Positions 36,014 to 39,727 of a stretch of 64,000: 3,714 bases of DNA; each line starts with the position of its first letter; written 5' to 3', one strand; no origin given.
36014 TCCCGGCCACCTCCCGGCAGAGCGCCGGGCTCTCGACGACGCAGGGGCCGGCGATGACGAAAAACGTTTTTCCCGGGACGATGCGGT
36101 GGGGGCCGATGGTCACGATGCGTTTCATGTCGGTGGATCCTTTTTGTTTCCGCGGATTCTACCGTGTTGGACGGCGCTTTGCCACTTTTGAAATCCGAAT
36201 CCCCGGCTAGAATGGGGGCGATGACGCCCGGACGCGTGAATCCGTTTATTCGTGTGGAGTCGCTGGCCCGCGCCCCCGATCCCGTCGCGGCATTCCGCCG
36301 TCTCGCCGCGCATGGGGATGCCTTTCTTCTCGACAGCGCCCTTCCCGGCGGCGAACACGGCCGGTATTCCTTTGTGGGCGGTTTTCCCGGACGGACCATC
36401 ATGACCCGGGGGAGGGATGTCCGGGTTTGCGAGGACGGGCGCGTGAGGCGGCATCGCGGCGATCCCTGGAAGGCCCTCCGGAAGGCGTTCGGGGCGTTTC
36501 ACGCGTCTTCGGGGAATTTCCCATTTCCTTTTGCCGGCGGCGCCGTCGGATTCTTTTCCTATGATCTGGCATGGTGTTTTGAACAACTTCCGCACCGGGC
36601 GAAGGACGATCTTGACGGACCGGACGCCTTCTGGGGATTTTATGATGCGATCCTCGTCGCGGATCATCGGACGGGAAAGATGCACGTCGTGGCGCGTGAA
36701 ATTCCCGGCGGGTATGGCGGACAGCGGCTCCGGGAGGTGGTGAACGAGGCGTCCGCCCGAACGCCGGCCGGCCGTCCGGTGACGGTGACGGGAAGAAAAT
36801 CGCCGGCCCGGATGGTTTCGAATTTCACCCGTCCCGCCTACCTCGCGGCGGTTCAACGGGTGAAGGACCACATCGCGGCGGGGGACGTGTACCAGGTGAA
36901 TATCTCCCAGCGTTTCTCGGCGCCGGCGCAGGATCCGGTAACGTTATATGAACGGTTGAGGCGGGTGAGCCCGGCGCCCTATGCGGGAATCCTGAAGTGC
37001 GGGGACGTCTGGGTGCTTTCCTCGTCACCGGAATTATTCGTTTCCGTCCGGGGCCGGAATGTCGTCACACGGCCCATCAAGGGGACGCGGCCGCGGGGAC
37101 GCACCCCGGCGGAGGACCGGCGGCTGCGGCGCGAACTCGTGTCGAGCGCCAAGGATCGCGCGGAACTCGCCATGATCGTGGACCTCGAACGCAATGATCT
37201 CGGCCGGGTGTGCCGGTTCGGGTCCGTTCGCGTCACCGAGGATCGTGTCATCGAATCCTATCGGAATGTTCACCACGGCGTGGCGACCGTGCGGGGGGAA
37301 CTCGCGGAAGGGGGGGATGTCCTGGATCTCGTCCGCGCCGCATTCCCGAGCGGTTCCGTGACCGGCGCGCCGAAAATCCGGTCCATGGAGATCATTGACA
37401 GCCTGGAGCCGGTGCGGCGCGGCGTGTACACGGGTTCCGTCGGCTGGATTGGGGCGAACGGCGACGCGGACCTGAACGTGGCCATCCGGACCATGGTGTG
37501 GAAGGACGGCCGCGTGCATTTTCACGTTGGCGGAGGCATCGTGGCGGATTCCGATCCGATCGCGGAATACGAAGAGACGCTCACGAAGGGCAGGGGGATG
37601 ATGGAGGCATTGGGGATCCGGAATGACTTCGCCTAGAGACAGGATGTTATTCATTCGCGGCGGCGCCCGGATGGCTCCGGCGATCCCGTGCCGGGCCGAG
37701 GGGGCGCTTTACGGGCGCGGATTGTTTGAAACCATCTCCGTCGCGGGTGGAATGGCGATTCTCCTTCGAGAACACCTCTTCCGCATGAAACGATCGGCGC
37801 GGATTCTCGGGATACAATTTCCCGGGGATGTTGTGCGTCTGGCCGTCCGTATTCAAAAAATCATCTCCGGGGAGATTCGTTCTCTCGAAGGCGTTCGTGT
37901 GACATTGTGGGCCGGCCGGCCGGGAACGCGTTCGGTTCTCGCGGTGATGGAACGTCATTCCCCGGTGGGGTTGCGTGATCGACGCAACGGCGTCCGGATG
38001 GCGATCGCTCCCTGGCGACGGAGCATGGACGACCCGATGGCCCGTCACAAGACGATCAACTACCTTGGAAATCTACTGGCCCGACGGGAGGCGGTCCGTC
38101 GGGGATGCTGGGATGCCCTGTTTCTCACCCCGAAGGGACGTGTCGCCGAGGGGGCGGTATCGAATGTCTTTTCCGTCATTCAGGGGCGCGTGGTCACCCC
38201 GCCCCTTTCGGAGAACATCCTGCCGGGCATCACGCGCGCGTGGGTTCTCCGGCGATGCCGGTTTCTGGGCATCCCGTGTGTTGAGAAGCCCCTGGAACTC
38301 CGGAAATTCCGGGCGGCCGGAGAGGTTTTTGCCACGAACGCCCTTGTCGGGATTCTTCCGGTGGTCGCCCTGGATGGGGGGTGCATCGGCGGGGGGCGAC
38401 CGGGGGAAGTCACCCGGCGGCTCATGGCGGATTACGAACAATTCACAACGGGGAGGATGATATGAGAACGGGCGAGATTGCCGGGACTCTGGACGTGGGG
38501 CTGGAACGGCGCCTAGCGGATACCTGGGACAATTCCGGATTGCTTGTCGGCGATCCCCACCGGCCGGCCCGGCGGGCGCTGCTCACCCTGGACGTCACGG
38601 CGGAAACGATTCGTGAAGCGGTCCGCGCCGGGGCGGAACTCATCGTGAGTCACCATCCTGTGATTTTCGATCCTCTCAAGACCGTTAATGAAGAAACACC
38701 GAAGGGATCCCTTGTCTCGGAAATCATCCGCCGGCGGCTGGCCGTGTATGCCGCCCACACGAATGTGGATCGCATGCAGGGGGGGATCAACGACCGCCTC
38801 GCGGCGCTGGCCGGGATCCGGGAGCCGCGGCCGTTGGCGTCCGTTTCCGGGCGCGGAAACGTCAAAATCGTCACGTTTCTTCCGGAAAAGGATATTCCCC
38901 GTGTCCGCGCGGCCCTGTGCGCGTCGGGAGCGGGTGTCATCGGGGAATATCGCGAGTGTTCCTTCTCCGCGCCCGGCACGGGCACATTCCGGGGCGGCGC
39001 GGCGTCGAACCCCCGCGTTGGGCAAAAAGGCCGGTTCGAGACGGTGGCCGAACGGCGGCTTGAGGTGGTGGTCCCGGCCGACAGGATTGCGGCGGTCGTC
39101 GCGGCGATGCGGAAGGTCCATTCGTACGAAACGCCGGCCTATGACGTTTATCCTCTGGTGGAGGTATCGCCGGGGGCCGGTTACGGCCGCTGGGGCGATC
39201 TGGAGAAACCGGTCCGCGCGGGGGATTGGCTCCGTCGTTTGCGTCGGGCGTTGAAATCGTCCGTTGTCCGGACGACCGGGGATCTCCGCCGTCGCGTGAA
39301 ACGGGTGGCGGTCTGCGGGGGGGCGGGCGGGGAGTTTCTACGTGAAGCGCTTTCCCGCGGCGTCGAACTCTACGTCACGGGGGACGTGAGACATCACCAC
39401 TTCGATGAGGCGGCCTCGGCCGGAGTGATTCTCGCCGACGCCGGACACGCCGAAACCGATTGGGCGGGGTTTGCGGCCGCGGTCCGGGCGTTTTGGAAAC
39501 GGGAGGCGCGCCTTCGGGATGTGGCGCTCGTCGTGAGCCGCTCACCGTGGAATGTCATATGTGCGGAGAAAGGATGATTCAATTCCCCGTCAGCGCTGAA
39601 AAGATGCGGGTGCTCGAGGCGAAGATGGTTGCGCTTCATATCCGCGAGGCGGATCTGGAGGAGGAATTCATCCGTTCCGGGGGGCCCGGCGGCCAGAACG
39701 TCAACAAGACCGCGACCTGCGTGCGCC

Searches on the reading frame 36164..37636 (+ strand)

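Call 86: search_protein_families(library=pfam, proteins=[window:36164-37636:+], max_evalue=0.000001)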
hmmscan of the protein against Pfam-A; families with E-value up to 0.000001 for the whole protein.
window:36164-37636:+ (490 aa): 2 families
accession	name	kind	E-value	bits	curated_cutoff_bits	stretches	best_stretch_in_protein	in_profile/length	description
PF00425.24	Chorismate_bind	-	5.4e-92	308.4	27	1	224-475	3-257/257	chorismate binding enzyme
PF04715.19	Anth_synt_I_N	-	1.3e-29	103.7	23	1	39-174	4-139/140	Anthranilate synthase component I, N terminal region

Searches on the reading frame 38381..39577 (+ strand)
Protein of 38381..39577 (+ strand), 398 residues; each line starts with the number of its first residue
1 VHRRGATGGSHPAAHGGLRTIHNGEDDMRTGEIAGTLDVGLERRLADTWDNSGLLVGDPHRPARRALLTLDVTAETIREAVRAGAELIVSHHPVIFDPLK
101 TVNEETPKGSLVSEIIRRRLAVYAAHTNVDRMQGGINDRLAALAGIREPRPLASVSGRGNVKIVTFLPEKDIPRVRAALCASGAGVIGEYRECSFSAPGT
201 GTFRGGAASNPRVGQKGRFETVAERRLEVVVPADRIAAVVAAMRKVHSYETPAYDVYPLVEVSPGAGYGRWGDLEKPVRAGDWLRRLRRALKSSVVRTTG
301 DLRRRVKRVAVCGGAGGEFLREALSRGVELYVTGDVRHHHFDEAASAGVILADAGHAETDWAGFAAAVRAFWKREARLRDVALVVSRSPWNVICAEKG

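Call 86: search_protein_families(library=pfam, proteins=[window:38381-39577:+], max_evalue=0.000001)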
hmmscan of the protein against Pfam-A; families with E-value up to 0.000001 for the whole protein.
window:38381-39577:+ (398 aa): 1 family
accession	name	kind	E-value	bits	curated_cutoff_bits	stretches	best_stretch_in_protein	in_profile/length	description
PF01784.24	DUF34_NIF3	-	1.6e-65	221.8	23.4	1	28-373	1-237/256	Duf34/NIF3 (NGG1p interacting factor 3)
